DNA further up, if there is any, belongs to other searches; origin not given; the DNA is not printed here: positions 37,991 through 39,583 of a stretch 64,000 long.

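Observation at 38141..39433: Co-catalytic zinc aminopeptidase-like protein fused to a zinc ribbon inside the replication module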

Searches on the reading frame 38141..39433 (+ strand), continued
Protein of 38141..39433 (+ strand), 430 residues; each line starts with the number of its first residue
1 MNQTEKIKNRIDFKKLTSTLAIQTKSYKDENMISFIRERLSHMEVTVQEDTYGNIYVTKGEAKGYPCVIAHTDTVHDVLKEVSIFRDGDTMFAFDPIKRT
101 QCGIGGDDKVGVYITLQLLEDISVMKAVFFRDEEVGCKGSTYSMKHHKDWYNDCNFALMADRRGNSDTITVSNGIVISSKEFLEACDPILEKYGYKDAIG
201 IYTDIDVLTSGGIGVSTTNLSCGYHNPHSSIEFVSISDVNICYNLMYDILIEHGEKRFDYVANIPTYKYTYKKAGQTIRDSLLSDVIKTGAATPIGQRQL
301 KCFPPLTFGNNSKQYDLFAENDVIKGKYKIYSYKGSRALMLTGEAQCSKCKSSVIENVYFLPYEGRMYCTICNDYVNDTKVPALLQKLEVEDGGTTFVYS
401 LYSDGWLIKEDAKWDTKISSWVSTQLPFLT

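Call 82: get_annotated_region(hit=H23, flank=9000)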
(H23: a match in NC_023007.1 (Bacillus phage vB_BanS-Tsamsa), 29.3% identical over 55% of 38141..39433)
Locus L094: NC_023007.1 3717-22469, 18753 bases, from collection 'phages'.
description: Bacillus phage vB_BanS-Tsamsa, complete genome.
organism: Bacillus phage vB_BanS-Tsamsa (NCBI taxid 1308863)
taxonomy: Viruses; Duplodnaviria; Heunggongvirae; Uroviricota; Caudoviricetes; Joanripponvirinae; Tsamsavirus; Tsamsavirus tsamsa
host: Bacillus anthracis; source: -; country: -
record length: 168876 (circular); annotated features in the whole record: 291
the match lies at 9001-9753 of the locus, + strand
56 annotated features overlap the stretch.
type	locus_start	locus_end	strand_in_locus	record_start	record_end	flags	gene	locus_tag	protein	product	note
CDS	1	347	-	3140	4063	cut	-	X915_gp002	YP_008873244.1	hypothetical protein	gp2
CDS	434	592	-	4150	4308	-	-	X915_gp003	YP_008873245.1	hypothetical protein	gp3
CDS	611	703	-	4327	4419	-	-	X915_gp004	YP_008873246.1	hypothetical protein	gp4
CDS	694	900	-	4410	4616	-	-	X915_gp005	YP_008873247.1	hypothetical protein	gp5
CDS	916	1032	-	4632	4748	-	-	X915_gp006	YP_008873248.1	hypothetical protein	gp6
CDS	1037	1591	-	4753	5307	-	-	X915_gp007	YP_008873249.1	hypothetical protein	gp7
CDS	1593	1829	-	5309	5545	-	-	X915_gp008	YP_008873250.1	hypothetical protein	gp8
CDS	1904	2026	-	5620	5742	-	-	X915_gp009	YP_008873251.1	hypothetical protein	gp9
CDS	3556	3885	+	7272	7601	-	-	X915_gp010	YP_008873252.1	hypothetical protein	gp10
CDS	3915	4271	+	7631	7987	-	-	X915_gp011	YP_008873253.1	hypothetical protein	gp11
CDS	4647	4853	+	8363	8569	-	-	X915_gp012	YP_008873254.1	hypothetical protein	gp12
CDS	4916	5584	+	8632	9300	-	-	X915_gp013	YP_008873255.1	kinase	gp13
CDS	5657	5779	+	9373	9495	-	-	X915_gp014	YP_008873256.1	hypothetical protein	gp14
CDS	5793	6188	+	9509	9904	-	-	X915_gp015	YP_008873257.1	hypothetical protein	gp15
CDS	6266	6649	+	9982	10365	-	-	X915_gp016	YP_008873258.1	hypothetical protein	gp16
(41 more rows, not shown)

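Call 83: get_annotated_region(hit=H30, flank=7000)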
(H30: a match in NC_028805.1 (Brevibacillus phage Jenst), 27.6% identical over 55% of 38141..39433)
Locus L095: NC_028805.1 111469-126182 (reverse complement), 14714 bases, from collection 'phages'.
description: Brevibacillus phage Jenst, complete genome.
organism: Brevibacillus phage Jenst (NCBI taxid 1691954)
taxonomy: Viruses; Duplodnaviria; Heunggongvirae; Uroviricota; Caudoviricetes; Jenstvirus; Jenstvirus jenst
host: Brevibacillus laterosporus; source: honeybee debris; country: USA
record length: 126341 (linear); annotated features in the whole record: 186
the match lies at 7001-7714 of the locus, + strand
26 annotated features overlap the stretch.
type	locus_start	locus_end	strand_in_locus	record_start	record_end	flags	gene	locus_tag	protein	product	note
repeat_region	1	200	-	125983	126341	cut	-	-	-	-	right and left terminal repeat sequences and all genes contained within are identical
CDS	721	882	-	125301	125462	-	-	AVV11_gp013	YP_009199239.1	hypothetical protein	-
CDS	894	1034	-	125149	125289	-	-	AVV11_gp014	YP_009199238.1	hypothetical protein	-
CDS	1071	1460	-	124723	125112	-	-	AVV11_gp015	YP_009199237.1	hypothetical protein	-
CDS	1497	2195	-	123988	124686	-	-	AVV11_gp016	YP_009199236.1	hypothetical protein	-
CDS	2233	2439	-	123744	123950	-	-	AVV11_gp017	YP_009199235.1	hypothetical protein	-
CDS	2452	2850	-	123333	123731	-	-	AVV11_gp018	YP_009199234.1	hypothetical protein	-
CDS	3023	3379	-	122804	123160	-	-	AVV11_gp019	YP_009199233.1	hypothetical protein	-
CDS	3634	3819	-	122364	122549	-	-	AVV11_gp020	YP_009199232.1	hypothetical protein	-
CDS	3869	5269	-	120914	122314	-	-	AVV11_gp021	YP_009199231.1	hypothetical protein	-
CDS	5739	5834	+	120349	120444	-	-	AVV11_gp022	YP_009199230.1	hypothetical protein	-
CDS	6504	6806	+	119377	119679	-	-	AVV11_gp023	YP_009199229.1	hypothetical protein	-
CDS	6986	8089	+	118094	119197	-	-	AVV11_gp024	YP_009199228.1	peptidase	-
CDS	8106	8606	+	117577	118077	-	-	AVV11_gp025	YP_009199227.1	hypothetical protein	-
CDS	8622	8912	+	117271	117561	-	-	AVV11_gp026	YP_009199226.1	HTH DNA binding protein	-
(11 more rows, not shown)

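Call 84: get_annotated_region(hit=H1, flank=8000)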
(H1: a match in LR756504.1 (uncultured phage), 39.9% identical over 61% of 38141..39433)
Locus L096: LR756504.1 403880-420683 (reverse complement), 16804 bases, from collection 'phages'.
description: uncultured phage genome assembly, chromosome: 1.
organism: uncultured phage (NCBI taxid 278008)
taxonomy: Viruses; environmental samples
host: -; source: metagenomic; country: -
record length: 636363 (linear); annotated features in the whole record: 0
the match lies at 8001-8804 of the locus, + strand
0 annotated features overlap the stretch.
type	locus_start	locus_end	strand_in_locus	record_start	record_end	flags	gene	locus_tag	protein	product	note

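Call 105: search_protein_families(library=ncbifam, proteins=[window:38141-39433:+], max_evalue=0.1)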
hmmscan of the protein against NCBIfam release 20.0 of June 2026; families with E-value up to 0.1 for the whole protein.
window:38141-39433:+ (430 aa): 9 families
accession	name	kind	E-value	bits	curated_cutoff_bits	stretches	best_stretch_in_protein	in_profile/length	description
NF009920.0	PRK13381.1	subfamily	3e-05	23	293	1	205-254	362-409/412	peptidase T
TIGR01883.1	PepT-like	hypoth_equivalog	4.4e-05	22.6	274.25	0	203-246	315-356/361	peptidase T-like protein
TIGR01893.1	aa-his-dipept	subfamily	0.00044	19.1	343.75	1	20-140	14-146/478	beta-Ala-His dipeptidase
NF003976.0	PRK05469.1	subfamily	0.00064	18.7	255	1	213-251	365-403/409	tripeptide aminopeptidase PepT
NF006404.0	PRK08652.1-2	equivalog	0.0014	17.6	348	1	19-144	10-125/332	acetylornithine deacetylase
TIGR01902.1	dapE-lys-deAc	subfamily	0.0042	16.4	163.1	1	16-79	3-66/340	N-acetyl-ornithine/N-acetyl-lysine deacetylase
NF006771.0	PRK09290.1-5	subfamily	0.0053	15.3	399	1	13-76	16-86/413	allantoate amidohydrolase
TIGR03107.1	glu_aminopep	equivalog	0.037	12.9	469.7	0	13-82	1-73/350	glutamyl aminopeptidase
NF009555.0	PRK13004.1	equivalog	0.038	12.9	321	1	12-76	16-82/399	YgeY family selenium metabolism-linked hydrolase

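Call 106: search_protein_families(library=padloc, proteins=[window:38141-39433:+], max_evalue=0.1)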
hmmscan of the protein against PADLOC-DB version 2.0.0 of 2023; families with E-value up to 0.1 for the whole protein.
window:38141-39433:+ (430 aa): 0 families

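Call 112: find_related_loci(query=A1, collection=genome_contigs, flank=6000)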
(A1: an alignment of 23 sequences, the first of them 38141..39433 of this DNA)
Query A1 (430 aa) in genome_contigs; peptide patterns used: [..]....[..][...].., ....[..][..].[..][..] (x = any residue, [..] = any of these).
207 stretches matched a pattern; 24 encode a relative of the query (tblastn E <= 1e-3); 24 distinct loci.
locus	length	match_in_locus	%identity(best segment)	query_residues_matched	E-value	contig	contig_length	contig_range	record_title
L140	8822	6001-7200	37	11-416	2e-74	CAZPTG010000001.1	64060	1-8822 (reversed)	MAG TPA_asm: uncultured Spirochaetaceae bacterium isolate binchicken_co218_360 genome assembly, contig: NODE_205_length_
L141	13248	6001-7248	33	12-426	3e-69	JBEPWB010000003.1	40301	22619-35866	MAG: bacterium isolate 01_S196.concoct.009 NODE_69_length_40301_cov_21.876164, whole genome shotgun sequence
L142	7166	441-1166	44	11-256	4e-64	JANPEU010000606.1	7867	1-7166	MAG: Bacteroidota bacterium isolate VAR_78_metabat_194 VAR_78_k141_3618273, whole genome shotgun sequence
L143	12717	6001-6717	45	9-250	6e-60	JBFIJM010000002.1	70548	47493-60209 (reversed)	MAG: Candidatus Saccharimonadales bacterium isolate Mix_sand11.2021.09.Z.86 k141_2496682_length_70548_cov_14.9068, whole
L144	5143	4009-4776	41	5-273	2e-58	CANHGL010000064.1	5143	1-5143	MAG: Sphingobacteriales bacterium isolate RE-23may17-309 genome assembly, contig: RE-23may17-C111368, whole genome shotg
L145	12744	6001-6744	40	11-261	1e-55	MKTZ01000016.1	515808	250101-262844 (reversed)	MAG: Sphingobacteriales bacterium 50-39 SCNpilot_cont_1000_p_scaffold_43, whole genome shotgun sequence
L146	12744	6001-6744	40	11-261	1e-55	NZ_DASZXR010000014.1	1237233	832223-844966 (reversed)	MAG: Puia sp. isolate SMAG_U6188 k141_652832, whole genome shotgun sequence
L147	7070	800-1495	43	15-250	2e-54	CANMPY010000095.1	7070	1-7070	MAG: Bacteroidetes bacterium isolate ZH-3nov15-27 genome assembly, contig: ZH-3nov15-C18983, whole genome shotgun sequen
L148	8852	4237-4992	37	16-260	3e-53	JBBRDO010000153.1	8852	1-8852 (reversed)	MAG: Chloroflexia bacterium isolate Co_metawrap_2454 Cmw_2454_k141_1873675_length_8852_cov_21.9904, whole genome shotgun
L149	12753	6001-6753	38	15-267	3e-53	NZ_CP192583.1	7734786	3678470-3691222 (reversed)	Puia sp. P3 chromosome, complete genome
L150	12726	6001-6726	40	9-253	4e-53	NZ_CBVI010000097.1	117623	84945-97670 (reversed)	Bacteroides timonensis isolate AP1, whole genome shotgun sequence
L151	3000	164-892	38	15-260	2e-52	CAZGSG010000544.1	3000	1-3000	MAG TPA_asm: uncultured Terrimonas sp. isolate SRP302447_co3_75 genome assembly, contig: NODE_108922_length_3000_cov_2.8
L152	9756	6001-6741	37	2-250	4e-51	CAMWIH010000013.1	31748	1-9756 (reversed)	MAG TPA_asm: uncultured Porphyromonadaceae bacterium isolate SRR14411273_bin.1_metawrap_v1.3_MAG genome assembly, contig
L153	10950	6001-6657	42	29-250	1e-50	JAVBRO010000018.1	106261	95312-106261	MAG: Rikenellaceae bacterium isolate EPI_MAG_00197 c_000000687528, whole genome shotgun sequence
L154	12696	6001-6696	42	16-250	1e-50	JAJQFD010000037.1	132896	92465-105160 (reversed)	MAG: Bacteroides sp. isolate MO.1_1 NODE_16_length_132896_cov_19.882777, whole genome shotgun sequence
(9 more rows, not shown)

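Call 116: search_protein_families(library=pfam, proteins=[L150:200-901:+, L150:867-1613:+, L150:1737-2639:+, L150:3093-3992:+, L150:3994-4752:+, L150:6921-8075:+, L150:8138-9049:+, L150:9387-10343:-, L150:10327-10917:-, L150:10919-12595:-], max_evalue=0.001)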
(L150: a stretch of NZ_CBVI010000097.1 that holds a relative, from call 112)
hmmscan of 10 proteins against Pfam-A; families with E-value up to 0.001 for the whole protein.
L150:200-901:+ (233 aa): 0 families

L150:867-1613:+ (248 aa): 0 families

L150:1737-2639:+ (300 aa): 1 family
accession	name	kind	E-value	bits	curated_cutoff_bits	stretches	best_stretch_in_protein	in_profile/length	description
PF13496.11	DUF4120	-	6.9e-59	196.5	27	1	206-300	1-96/96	Domain of unknown function (DUF4120)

L150:3093-3992:+ (299 aa): 1 family
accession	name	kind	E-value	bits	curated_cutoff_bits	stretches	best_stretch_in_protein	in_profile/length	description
PF13497.11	DUF4121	-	6.9e-131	435.7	27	1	35-295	2-264/264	Domain of unknown function (DUF4121)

L150:3994-4752:+ (252 aa): 1 family
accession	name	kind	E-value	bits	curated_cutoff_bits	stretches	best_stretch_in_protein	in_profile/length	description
PF02384.22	N6_Mtase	-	2.2e-09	37.5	20.4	1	97-192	19-121/311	N-6 DNA Methylase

L150:6921-8075:+ (384 aa): 0 families

L150:8138-9049:+ (303 aa): 0 families

L150:9387-10343:- (318 aa): 2 families
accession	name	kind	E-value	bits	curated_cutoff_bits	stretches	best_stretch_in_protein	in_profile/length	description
PF01476.26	LysM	-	2.3e-12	47.1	20.9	1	101-143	1-42/43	LysM domain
PF23473.1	LysM3_LYK4_5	-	0.00047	20.6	29.3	0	101-135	5-38/48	LYK4/5 LysM3 domain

L150:10327-10917:- (196 aa): 0 families

L150:10919-12595:- (558 aa): 1 family
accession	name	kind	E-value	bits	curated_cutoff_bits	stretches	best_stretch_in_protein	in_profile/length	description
PF17642.6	TssD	-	1.2e-18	67.7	25.8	1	31-161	1-120/128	Hemolysin coregulated protein Hcp (TssD)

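Call 117: search_protein_families(library=pfam, proteins=[L149:782-1909:+, L149:1924-2421:+, L149:3177-3596:+, L149:3705-4163:+, L149:4093-4614:+, L149:7290-7673:+, L149:7682-8134:+, L149:9051-10346:-, L149:10381-11049:-, L149:11176-11970:+], max_evalue=0.001)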
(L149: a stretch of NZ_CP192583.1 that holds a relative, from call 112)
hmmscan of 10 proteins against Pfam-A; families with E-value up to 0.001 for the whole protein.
L149:782-1909:+ (375 aa): 2 families
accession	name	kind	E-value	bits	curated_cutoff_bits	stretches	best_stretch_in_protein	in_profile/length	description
PF02195.25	ParB_N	-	1e-09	38.7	26.3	1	2-55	40-93/95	ParB N-terminal domain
PF17762.8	HTH_ParB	-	7.9e-09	36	22.6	1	59-137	1-81/102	ParB HTH domain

L149:1924-2421:+ (165 aa): 0 families

L149:3177-3596:+ (139 aa): 0 families

L149:3705-4163:+ (152 aa): 1 family
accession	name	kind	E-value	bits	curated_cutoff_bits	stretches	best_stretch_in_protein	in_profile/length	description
PF09250.16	Prim-Pol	-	0.00034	21.5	22.8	1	6-105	18-110/158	Bifunctional DNA primase/polymerase, N-terminal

L149:4093-4614:+ (173 aa): 0 families

L149:7290-7673:+ (127 aa): 0 families

L149:7682-8134:+ (150 aa): 1 family
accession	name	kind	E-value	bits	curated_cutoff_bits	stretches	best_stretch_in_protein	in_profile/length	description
PF01507.26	PAPS_reduct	-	1.4e-08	35.4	22.5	1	15-112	83-173/175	Phosphoadenosine phosphosulfate reductase domain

L149:9051-10346:- (431 aa): 2 families
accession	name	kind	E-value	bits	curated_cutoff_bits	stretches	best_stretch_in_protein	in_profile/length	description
PF13091.12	PLDc_2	-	7.4e-09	36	27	1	24-135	39-131/132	PLD-like domain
PF09565.16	RE_NgoFVII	-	2.1e-06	27.6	23.8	1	76-135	87-148/162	NgoFVII restriction endonuclease N-terminal PLD domain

L149:10381-11049:- (222 aa): 0 families

L149:11176-11970:+ (264 aa): 1 family
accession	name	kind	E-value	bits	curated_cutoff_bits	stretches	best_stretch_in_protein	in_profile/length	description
PF11185.13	DUF2971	-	1.3e-07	33.3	22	1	130-199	1-89/89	Protein of unknown function (DUF2971)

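Call 122: search_protein_families(library=pfam, alignment_id=A8, max_evalue=0.0001)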
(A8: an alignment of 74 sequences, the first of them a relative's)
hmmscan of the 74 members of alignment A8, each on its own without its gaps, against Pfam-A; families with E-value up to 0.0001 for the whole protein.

A. member 1, L145:16-1602:+ (529 aa): 2 families
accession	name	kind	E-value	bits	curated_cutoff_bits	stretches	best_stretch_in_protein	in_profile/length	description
PF17762.8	HTH_ParB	-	8.3e-09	36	22.6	1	43-120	1-79/102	ParB HTH domain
PF02195.25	ParB_N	-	6.9e-07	29.7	26.3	1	1-39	55-93/95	ParB N-terminal domain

B. families by the number of members that match (of 74 scanned): 62 families (the first 25 are shown)
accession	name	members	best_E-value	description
PF12987.12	DUF3871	4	3.3e-103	Domain of unknown function, B. Theta Gene description (DUF3871)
PF00239.26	Resolvase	4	4.1e-31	Resolvase, N terminal domain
PF06378.16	SSAP_Sak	3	3.3e-50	Sak Single Strand Annealing Protein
PF12705.13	PDDEXK_1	3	4.2e-07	PD-(D/E)XK nuclease superfamily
PF02796.21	HTH_7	3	1.1e-06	Helix-turn-helix domain of resolvase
PF00668.25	Condensation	2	3.5e-08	Condensation domain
PF19044.6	P-loop_TraG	1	2.9e-214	TraG P-loop domain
PF17167.11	Glyco_hydro_94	1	1.2e-153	Glycosyl hydrolase 94 superfamily, catalytic domain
PF13497.11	DUF4121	1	4.6e-120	Domain of unknown function (DUF4121)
PF13347.12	MFS_2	1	4.4e-86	MFS/sugar transport protein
PF00145.23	DNA_methylase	1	1.1e-66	C-5 cytosine-specific DNA methylase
PF01695.23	IstB_IS21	1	4.4e-63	IstB-like ATP binding protein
PF00106.31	adh_short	1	7.4e-46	short chain dehydrogenase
PF06165.18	GH94_b-supersand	1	3e-44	Glycosyl hydrolase 94, supersandwich domain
PF14253.11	AbiH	1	6.3e-35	Bacteriophage abortive infection AbiH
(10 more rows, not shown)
